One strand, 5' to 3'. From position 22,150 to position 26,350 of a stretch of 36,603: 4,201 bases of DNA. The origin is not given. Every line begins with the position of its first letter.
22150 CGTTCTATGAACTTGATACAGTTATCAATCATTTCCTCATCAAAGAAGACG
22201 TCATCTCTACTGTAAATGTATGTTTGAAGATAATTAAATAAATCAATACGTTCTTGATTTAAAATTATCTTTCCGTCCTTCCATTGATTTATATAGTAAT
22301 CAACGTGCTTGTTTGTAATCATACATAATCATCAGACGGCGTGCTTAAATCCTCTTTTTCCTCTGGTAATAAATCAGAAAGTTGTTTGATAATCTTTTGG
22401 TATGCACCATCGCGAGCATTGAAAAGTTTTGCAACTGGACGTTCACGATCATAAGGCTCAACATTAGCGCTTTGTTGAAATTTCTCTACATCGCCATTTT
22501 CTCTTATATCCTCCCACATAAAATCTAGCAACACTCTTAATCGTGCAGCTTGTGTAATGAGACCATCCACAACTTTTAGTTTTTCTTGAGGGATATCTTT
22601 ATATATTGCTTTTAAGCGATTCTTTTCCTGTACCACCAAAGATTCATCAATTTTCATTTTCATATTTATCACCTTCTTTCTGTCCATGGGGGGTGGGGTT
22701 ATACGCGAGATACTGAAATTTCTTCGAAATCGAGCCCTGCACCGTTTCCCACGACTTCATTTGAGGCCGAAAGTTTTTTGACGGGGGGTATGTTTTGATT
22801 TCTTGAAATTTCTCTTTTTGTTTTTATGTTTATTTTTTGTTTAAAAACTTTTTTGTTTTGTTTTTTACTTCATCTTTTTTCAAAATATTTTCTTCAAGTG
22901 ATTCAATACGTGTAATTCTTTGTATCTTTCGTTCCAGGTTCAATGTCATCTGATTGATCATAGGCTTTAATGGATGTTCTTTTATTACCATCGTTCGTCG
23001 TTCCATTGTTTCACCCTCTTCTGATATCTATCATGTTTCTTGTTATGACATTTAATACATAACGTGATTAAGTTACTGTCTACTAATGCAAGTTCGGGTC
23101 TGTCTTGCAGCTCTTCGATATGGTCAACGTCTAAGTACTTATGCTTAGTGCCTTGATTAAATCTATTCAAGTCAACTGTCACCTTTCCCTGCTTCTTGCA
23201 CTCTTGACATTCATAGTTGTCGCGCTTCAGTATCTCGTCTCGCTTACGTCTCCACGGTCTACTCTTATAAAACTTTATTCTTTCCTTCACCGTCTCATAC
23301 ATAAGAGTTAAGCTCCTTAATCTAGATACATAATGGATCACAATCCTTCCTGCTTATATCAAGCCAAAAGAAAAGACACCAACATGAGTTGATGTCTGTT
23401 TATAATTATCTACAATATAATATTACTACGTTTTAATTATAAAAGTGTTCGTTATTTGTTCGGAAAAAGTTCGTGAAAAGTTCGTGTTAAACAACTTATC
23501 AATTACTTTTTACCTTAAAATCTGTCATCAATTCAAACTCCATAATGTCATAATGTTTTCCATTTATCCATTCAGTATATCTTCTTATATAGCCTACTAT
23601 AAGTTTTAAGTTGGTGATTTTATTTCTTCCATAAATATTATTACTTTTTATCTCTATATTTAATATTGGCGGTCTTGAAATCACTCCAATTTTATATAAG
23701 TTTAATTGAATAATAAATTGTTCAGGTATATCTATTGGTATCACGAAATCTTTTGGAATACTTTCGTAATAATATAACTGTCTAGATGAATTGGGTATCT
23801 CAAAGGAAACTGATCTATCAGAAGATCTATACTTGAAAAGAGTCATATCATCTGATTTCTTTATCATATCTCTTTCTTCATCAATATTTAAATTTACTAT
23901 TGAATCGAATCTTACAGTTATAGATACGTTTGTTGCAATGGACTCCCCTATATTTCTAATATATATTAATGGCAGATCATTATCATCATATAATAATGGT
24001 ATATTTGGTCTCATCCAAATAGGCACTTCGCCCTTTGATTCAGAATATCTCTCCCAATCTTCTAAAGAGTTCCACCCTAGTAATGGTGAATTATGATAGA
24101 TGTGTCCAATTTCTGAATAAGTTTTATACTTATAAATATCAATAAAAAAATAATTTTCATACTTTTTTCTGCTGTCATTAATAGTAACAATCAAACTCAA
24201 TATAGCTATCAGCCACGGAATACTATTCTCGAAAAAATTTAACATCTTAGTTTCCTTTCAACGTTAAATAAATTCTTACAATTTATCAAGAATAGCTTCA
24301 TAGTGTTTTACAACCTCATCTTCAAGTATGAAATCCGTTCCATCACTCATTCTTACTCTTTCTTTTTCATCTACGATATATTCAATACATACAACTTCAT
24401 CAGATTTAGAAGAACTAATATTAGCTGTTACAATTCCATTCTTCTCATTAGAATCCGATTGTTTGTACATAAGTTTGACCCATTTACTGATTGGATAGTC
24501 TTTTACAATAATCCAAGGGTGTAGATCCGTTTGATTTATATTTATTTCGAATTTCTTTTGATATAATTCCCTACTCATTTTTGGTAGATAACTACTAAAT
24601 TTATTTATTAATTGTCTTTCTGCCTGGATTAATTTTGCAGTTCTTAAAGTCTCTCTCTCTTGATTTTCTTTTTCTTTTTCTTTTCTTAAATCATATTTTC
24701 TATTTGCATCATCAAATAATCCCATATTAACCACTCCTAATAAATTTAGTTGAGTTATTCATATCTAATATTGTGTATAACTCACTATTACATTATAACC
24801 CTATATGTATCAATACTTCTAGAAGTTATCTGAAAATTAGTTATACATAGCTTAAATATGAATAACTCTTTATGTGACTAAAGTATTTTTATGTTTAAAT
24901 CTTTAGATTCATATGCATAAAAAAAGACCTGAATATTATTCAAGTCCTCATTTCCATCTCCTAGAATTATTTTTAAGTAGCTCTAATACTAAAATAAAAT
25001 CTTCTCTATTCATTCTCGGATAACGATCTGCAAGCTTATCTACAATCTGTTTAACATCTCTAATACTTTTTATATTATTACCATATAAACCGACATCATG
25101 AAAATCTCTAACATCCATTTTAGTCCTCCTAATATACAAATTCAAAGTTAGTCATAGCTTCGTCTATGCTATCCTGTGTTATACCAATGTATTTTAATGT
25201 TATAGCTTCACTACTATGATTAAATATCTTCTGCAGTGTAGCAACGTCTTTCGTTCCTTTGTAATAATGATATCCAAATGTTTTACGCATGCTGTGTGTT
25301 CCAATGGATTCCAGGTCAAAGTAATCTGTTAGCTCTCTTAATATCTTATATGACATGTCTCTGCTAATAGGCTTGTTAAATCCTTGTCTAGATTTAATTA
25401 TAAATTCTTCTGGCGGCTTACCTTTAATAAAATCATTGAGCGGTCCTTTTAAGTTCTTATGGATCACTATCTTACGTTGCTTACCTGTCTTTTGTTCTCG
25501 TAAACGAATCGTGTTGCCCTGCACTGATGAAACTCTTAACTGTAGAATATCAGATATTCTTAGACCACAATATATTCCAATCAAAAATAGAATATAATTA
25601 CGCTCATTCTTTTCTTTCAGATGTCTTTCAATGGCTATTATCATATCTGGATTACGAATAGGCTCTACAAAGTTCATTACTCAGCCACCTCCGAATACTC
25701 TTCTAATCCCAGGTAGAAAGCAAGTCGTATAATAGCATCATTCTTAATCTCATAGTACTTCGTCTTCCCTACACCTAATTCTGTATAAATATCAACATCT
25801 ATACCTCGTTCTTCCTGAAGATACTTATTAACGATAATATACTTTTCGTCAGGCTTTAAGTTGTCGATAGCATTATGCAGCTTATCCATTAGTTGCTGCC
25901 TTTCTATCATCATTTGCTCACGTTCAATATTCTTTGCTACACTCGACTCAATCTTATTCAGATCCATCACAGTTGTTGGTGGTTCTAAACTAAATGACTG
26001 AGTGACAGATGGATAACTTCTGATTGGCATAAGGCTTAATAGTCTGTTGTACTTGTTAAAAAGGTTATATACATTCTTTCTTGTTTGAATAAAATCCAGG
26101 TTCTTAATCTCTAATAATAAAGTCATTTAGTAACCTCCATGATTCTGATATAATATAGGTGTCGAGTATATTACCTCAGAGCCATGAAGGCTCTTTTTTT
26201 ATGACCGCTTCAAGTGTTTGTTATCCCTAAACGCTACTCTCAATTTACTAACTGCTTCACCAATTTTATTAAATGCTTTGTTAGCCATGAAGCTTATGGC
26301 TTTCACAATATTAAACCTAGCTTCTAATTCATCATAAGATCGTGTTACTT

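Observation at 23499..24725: Insulated, very AT-rich two-gene cassette of unrecognisable proteins between the late activator and the packaging genes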

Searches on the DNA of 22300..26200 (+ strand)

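Call 8: search_dna_similar(query=window:22300-26200:+, collection=phages, mode=near, max_rows=30)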
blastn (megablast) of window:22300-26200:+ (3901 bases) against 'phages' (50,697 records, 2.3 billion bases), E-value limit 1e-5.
No match.

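Call 77: search_rna_families(source=window, start=22900, end=25300, threshold=evalue, max_evalue=1)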
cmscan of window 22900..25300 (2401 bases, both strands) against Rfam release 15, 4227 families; matches with E-value up to 1: 0.
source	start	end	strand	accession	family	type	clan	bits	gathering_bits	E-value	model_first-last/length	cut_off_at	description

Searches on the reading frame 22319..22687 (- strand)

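Call 5: search_protein_families(library=pfam, proteins=[window:22319-22687:-], max_evalue=1)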
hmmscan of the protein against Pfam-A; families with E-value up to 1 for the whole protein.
window:22319-22687:- (122 aa): 1 family
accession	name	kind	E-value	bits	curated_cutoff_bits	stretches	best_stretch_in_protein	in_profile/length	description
PF08132.16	AdoMetDC_leader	-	0.031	14.6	25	1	56-74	24-42/51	S-adenosyl-l-methionine decarboxylase leader peptide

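Call 6: search_protein_families(library=phrogs, proteins=[window:22319-22687:-], max_evalue=1)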
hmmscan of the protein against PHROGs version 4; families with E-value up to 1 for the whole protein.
window:22319-22687:- (122 aa): 4 families
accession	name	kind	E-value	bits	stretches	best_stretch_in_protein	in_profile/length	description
phrog_1066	-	unknown function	2.5e-44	151.2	1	8-122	3-115/119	-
phrog_21096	-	unknown function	0.054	14.4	1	84-119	22-57/65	-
phrog_23938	-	unknown function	0.15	13.5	1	46-72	59-85/88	-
phrog_33582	-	unknown function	0.16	13.3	1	1-45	3-47/81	-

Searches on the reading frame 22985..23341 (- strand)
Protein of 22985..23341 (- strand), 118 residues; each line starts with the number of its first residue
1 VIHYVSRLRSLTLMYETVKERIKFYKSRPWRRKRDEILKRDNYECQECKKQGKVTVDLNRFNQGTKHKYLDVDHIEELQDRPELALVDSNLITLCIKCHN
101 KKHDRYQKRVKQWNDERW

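Call 5: search_protein_families(library=pfam, proteins=[window:22985-23341:-], max_evalue=1)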
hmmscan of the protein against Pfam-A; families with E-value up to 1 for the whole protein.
window:22985-23341:- (118 aa): 7 families
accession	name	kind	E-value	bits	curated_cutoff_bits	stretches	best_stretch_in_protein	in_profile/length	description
PF01844.29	HNH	-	8.1e-11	42.3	21.4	1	45-105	1-47/47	HNH endonuclease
PF14522.11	Cytochrome_C7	-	0.0046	17.2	24.8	1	38-105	9-54/67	Cytochrome c7 and related cytochrome c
PF02085.21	Cytochrom_CIII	-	0.04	14.7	22.9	1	42-107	30-90/101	Class III cytochrome C family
PF22113.1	Mtrc-MtrF_II-IV_dom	-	0.041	13.8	30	1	38-111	77-139/176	Outer membrane cytochrome MtrC/MtrF-like, domains II/IV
PF03026.21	CM1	-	0.065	13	27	1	27-111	69-163/235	Influenza C virus M1 protein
PF14279.12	HNH_5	-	0.2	12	27.5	1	89-112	30-53/56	HNH endonuclease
PF12760.12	Zn_ribbon_IS1595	-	0.25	11.8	25.4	0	30-51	30-46/46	Transposase zinc-ribbon domain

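Call 6: search_protein_families(library=phrogs, proteins=[window:22985-23341:-], max_evalue=1)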
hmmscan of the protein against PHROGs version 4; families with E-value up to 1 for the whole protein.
window:22985-23341:- (118 aa): 30 families (the best 25 are shown)
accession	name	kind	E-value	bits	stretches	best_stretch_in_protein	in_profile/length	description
phrog_119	-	DNA, RNA and nucleotide metabolism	3.2e-26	93.1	1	14-115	175-267/443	HNH endonuclease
phrog_144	-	DNA, RNA and nucleotide metabolism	5.8e-25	88.9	1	18-112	60-142/175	HNH endonuclease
phrog_5956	-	DNA, RNA and nucleotide metabolism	1.7e-23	83.8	1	17-115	34-120/138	HNH endonuclease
phrog_589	-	DNA, RNA and nucleotide metabolism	2.9e-20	73.7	1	16-113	65-149/179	HNH endonuclease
phrog_4581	-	head and packaging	8.9e-14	52.7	1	19-111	42-117/395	terminase small subunit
phrog_1271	-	DNA, RNA and nucleotide metabolism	4.8e-13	50.2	1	25-112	249-325/361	HNH endonuclease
phrog_2323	-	DNA, RNA and nucleotide metabolism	3.8e-11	44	1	23-113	17-94/113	HNH endonuclease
phrog_8446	-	DNA, RNA and nucleotide metabolism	2.3e-10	41.5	1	27-107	125-199/211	HNH endonuclease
phrog_6050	-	DNA, RNA and nucleotide metabolism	6.3e-10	39.4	1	32-107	301-362/402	HNH endonuclease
phrog_333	-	DNA, RNA and nucleotide metabolism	2.1e-08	35.4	1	28-112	19-88/138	HNH endonuclease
phrog_3106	-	DNA, RNA and nucleotide metabolism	7.4e-07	30.1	1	26-111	143-229/252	HNH endonuclease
phrog_25061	-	DNA, RNA and nucleotide metabolism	5e-06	28.1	1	20-106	117-189/219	HNH endonuclease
phrog_8048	-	DNA, RNA and nucleotide metabolism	1.6e-05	25.2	1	26-105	160-229/273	HNH endonuclease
phrog_7785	-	DNA, RNA and nucleotide metabolism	3e-05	25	1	32-115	60-124/147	HNH endonuclease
phrog_16726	-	DNA, RNA and nucleotide metabolism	3.5e-05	24.7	1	31-108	82-146/308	HNH endonuclease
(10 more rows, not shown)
